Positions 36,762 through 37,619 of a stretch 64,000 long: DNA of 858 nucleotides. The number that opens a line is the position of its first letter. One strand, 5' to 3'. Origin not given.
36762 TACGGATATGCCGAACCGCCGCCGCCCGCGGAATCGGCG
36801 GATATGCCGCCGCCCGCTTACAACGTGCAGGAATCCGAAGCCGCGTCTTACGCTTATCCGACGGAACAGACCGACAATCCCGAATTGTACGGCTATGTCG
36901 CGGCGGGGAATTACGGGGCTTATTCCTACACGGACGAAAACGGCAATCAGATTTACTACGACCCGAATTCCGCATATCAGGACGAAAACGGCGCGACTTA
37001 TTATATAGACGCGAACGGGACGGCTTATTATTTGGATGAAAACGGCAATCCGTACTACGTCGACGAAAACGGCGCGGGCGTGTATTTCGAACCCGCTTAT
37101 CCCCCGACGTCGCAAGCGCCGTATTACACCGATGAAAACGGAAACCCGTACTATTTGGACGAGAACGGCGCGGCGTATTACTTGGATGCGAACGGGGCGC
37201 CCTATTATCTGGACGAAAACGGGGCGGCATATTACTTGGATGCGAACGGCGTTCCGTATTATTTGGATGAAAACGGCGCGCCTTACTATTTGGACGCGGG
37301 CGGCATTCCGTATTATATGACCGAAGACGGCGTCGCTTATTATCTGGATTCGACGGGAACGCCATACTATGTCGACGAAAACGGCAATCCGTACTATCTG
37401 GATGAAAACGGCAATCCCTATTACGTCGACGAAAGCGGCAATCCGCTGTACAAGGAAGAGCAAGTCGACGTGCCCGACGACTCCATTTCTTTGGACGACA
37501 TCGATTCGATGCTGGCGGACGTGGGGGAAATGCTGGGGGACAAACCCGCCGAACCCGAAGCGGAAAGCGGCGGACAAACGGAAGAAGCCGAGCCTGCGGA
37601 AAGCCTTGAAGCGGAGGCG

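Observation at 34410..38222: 1270-aa protein with two novel tandem repeat arrays (22-aa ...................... x 7 and YY(L/V)DENG(A/N)P x about 18)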

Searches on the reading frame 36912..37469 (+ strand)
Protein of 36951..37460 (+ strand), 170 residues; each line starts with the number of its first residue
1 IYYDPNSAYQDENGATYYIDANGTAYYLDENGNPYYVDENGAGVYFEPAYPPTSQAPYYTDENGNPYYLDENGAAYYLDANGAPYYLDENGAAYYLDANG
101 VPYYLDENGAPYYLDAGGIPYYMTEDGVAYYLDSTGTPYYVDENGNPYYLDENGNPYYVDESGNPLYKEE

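Call 28: search_protein_families(library=pfam, proteins=[window:36951-37460:+], max_evalue=10)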
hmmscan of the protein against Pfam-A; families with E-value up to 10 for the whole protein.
window:36951-37460:+ (170 aa): 9 families
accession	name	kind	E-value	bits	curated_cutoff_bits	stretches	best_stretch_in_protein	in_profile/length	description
PF01473.26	Choline_bind_1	-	1.5e-10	41.2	20.5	4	12-24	6-18/19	Putative cell wall binding repeat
PF18877.6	SSSPR-51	-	0.00014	22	27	2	157-169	4-16/48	SSSPR-51 domain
PF13986.11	DUF4224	-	0.0006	20.1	22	0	96-111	23-38/45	Domain of unknown function (DUF4224)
PF05595.16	DUF771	-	0.0028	18.1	22.9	0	60-90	56-86/90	Domain of unknown function (DUF771)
PF00397.32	WW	-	0.0049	17.3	26.9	3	8-22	7-22/31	WW domain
PF07198.17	DUF1410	-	0.0076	17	25.5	1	9-42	13-32/61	Protein of unknown function (DUF1410)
PF18216.6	N_formyltrans_C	-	0.31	11.2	25.8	0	25-38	34-47/52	N-formyltransferase dimerization C-terminal domain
PF10692.14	DUF2498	-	7.4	7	25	0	25-34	45-54/79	Protein of unknown function (DUF2498)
PF19085.6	Choline_bind_2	-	7.9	7.2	27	0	64-74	9-18/38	Choline-binding repeat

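Call 29: search_solved_structures(query=window:36951-37460:+, max_evalue=10, show_alignments=3)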
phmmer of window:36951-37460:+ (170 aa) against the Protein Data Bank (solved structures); distinct sequences matched with E-value up to 10: 7.
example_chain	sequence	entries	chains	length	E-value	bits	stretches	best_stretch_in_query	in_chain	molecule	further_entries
4cnl_A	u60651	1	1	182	0.0005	23.3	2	7-127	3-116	PUTATIVE PNEUMOCOCCAL SURFACE PROTEIN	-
7dxn_A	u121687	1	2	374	0.012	18.8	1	21-166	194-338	Membrane associated protein kinase with beta-propeller domain, pyrrolo-quinoline quinone b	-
7evf_AA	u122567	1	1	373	0.013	18.7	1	21-166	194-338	PQQ_3 domain-containing protein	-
7eq5_A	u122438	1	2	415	0.02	18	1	64-166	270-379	Membrane associated protein kinase with beta-propeller domain, pyrrolo-quinoline quinone b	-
3hia_A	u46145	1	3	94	0.05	16.8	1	71-128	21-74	Choline binding protein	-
9e89_H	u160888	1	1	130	0.65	13.1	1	93-149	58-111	Heavy-chain of scFv clone 2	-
5cq2_A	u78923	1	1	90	1.1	12.3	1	19-82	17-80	E3 ubiquitin-protein ligase Itchy homolog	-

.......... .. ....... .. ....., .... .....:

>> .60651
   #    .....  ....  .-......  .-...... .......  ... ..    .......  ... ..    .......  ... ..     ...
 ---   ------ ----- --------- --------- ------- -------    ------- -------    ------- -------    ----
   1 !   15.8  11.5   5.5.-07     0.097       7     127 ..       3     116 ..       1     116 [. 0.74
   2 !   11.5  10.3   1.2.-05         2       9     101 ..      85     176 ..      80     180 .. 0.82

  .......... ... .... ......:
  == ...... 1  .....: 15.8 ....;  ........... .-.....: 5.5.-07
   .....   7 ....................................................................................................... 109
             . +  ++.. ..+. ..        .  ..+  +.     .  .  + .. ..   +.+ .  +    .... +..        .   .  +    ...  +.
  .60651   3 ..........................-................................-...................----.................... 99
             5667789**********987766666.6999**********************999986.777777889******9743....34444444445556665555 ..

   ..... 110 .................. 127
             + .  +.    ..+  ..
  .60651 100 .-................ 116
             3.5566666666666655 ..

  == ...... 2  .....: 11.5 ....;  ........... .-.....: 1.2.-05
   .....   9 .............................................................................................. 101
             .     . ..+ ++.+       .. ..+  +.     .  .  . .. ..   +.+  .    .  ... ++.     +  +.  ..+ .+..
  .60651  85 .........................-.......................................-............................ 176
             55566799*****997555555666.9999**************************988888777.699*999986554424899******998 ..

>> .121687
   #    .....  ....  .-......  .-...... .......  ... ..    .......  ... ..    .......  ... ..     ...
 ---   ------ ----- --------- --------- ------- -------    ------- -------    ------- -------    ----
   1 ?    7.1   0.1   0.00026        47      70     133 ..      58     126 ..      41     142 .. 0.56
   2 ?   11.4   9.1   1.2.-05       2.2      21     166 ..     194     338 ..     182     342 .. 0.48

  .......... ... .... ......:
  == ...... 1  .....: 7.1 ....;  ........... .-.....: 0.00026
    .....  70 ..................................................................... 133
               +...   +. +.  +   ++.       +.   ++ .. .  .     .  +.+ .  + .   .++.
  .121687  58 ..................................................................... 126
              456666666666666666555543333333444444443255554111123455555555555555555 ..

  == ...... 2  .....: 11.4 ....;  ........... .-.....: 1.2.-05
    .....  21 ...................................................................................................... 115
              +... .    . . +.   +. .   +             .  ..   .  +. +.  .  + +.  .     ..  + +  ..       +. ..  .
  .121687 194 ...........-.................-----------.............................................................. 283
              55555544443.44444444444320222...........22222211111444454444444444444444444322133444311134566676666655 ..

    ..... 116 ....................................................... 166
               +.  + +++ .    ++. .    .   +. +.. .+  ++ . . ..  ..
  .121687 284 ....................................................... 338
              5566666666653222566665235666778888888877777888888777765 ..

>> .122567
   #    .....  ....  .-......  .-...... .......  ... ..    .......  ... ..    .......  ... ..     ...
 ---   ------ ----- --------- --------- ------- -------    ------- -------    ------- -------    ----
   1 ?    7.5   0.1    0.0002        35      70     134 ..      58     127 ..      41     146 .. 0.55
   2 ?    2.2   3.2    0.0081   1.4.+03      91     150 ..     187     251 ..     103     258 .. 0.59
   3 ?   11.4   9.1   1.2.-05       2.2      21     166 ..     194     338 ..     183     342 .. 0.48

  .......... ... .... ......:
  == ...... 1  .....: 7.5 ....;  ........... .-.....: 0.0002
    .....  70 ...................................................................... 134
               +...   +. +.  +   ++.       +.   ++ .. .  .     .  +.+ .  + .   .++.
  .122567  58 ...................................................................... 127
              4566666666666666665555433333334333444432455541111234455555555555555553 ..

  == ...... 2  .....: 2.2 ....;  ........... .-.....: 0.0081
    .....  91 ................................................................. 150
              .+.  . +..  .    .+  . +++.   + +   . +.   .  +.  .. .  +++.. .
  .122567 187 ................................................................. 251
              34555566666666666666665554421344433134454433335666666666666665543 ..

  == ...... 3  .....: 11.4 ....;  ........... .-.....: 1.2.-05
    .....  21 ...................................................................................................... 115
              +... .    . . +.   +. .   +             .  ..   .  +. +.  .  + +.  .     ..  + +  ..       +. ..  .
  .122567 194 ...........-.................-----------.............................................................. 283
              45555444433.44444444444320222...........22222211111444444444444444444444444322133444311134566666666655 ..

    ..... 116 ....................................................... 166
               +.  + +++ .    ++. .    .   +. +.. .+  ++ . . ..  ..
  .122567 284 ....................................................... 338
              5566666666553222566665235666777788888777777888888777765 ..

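Call 30: find_homologous_proteins(query=window:36951-37460:+, max_evalue=0.001)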
Query window:36951-37460:+ (170 aa): 17 proteins with E <= 0.001 among 8000 candidates.
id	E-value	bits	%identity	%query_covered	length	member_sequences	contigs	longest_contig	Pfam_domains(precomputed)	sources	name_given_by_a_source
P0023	1.5e-24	105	49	54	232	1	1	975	-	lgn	-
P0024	4.6e-22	97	62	45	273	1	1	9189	-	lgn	-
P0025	1.4e-19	89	68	43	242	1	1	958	-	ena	-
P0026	9.4e-17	80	53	56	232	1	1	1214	-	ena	-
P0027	8.9e-15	73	56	35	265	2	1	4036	PF05987.19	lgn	-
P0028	7.6e-14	70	55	47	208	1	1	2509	-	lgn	-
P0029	2.4e-12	65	55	39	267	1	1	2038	PF20403.6,PF05987.19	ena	-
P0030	8.0e-12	63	58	38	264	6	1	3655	PF20403.6,PF05987.19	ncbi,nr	ncbi:MAG: DUF898 family protein [Clostridia bacterium]|nr:DUF898 family protein [Clostridia bacteriu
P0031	1.1e-11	63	58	35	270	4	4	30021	PF05987.19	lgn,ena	-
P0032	1.4e-10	59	57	39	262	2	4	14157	PF20403.6,PF05987.19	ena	-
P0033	2.7e-10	58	69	26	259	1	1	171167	-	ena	-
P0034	6.1e-10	57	65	31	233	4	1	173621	-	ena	-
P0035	6.8e-8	51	39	65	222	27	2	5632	PF19127.7,PF01473.27,PF19085.7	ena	-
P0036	4.8e-7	48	53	32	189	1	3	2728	-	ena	-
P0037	5.0e-5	41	37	63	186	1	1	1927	PF19127.7,PF01473.27,PF19085.7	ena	-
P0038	5.2e-5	41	40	52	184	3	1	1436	PF19127.7,PF01473.27,PF19085.7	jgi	-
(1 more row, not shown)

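Call 38: predict_structure(alignment_id=A3)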
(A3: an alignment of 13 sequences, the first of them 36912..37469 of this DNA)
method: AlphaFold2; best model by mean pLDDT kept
length: 186 residues; sequences in the alignment: 13
mean_pLDDT: 82.9   pTM: 0.56
mean pLDDT of the five models: 82.9, 82.8, 82.2, 81.2, 79.6
residues with pLDDT >= 90: 97; 70-90: 57; 50-70: 17; < 50: 15
segments of 3 or more residues with pLDDT < 50: 56-66, 184-186
pLDDT, mean of each block of 10 residues (from residue 1): 64 71 85 80 78 53 48 87 91 95 96 96 96 95 95 93 94 91 57
secondary structure, 60 per line:
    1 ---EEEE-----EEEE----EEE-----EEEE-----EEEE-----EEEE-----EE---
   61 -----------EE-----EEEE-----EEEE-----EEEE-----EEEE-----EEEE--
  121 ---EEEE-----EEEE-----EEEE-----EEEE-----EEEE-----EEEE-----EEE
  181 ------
elements in order: E4-7 E13-16 E21-23 E29-32 E38-41 E47-50 E79-82 E88-91 E97-100 E106-109 E115-118 E124-127 E133-136 E142-145 E151-154 E160-163 E169-172 E178-180

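Call 42: fold_search(model_id=the predicted structure, library=pdb)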
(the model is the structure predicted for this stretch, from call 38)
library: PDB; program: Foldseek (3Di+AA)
matches with E <= 10: 343; with E <= 0.001: 23
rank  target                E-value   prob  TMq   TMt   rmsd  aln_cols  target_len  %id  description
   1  2bib                  3.3e-06  1.00  0.24  0.13  13.3       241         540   21  Crystal structure of the complete modular teichioic acid phosphorylcholine esterase Pce (CbpE) from Streptococcus pneumo (released 2005-05-09)
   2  2wwc                  4.5e-06  1.00  0.18  0.12  15.1       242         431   19  3D-structure of the modular autolysin LytC from Streptococcus pneumoniae in complex with synthetic peptidoglycan ligand (released 2010-04-21)
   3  8jb5                  5.3e-06  1.00  0.23  0.04  12.6       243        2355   20  The cryo-EM structure of Paeniclostridium sordellii lethal toxin (TcsL) (released 2023-12-13)
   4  2ww5                  5.3e-06  1.00  0.17  0.10  15.2       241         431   18  3D-structure of the modular autolysin LytC from Streptococcus pneumoniae at 1.6 A resolution (released 2010-04-21)
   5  9o9p                  6.9e-06  1.00  0.18  0.04  19.2       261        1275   20  Structure of wild type full-length Streptococcus mutans GtfD (GTF-S) (released 2026-04-08)
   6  8x2i                  7.6e-06  1.00  0.23  0.04  12.6       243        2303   20  Cryo-EM structure of the TcsL at pH 5.0 in its open conformation (released 2023-12-13)
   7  9o9q                  1.0e-05  1.00  0.19  0.06  14.0       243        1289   24  Structure of full-length Streptococcus mutans GtfD active site mutant (D465S, D584S) (released 2026-04-08)
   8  2wwd_A                1.1e-05  1.00  0.17  0.11  14.6       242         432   18  3D-structure of the modular autolysin LytC from Streptococcus pneumoniae in complex with pneummococcal peptidoglycan f (released 2010-04-21)
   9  9ohc                  2.3e-05  1.00  0.20  0.04  13.9       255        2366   16  CryoEM structure of Toxin B (TcdB) from clostridioides difficile complexed with taurochenodeoxycholic acid (TCDCA) (released 2026-03-11)
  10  8qeo_A                3.0e-05  1.00  0.23  0.05  13.0       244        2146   18  cryo-EM structure complex of Frizzled-7 and Clostridioides difficile toxin B (released 2024-03-20)
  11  8x2h                  4.6e-05  1.00  0.23  0.04  13.0       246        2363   21  Cryo-EM structure of the TcsL at pH 5.0 in its closed conformation (released 2023-12-13)
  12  6jyx_A                4.9e-05  1.00  0.23  0.18  12.5       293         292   19  Structure of CbpJ from Streptococcus Pneumoniae TIGR4 (released 2019-06-05)
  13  8jhz_A                6.7e-05  1.00  0.23  0.04  14.0       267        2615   21  Cryo-EM structure of the TcsH-TMPRSS2 complex (released 2024-03-20)
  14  6szi_B                1.9e-04  0.99  0.17  0.05  13.9       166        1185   23  ASR Alternansucrase in complex with isomaltose (released 2020-06-17)
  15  6t18_B                2.7e-04  0.97  0.17  0.05  14.1       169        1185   24  ASR Alternansucrase in complex with oligoalternan (released 2020-06-17)
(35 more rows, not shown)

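Call 76: search_protein_families(library=pfam, alignment_id=A3, max_evalue=0.001)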
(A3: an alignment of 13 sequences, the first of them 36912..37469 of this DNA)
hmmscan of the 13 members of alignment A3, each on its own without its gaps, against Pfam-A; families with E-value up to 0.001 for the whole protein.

A. member 1, window:36912-37469:+ (186 aa): 3 families
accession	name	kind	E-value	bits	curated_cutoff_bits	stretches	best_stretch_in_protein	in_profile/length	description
PF01473.26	Choline_bind_1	-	8.4e-08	32.6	20.5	0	25-37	6-18/19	Putative cell wall binding repeat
PF08447.18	PAS_3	-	3.7e-06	27.5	25.6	0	22-50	58-85/89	PAS fold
PF18877.6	SSSPR-51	-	0.00012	22.2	27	0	170-183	4-17/48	SSSPR-51 domain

B. families by the number of members that match (of 13 scanned): 8 families
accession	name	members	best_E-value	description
PF01473.26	Choline_bind_1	10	1.2e-10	Putative cell wall binding repeat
PF18877.6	SSSPR-51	5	2.4e-05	SSSPR-51 domain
PF00397.32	WW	4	2.2e-06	WW domain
PF08447.18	PAS_3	4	3.7e-06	PAS fold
PF05595.16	DUF771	1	0.00013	Domain of unknown function (DUF771)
PF07198.17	DUF1410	1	0.00023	Protein of unknown function (DUF1410)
PF13986.11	DUF4224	1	0.0004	Domain of unknown function (DUF4224)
PF18216.6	N_formyltrans_C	1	0.00059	N-formyltransferase dimerization C-terminal domain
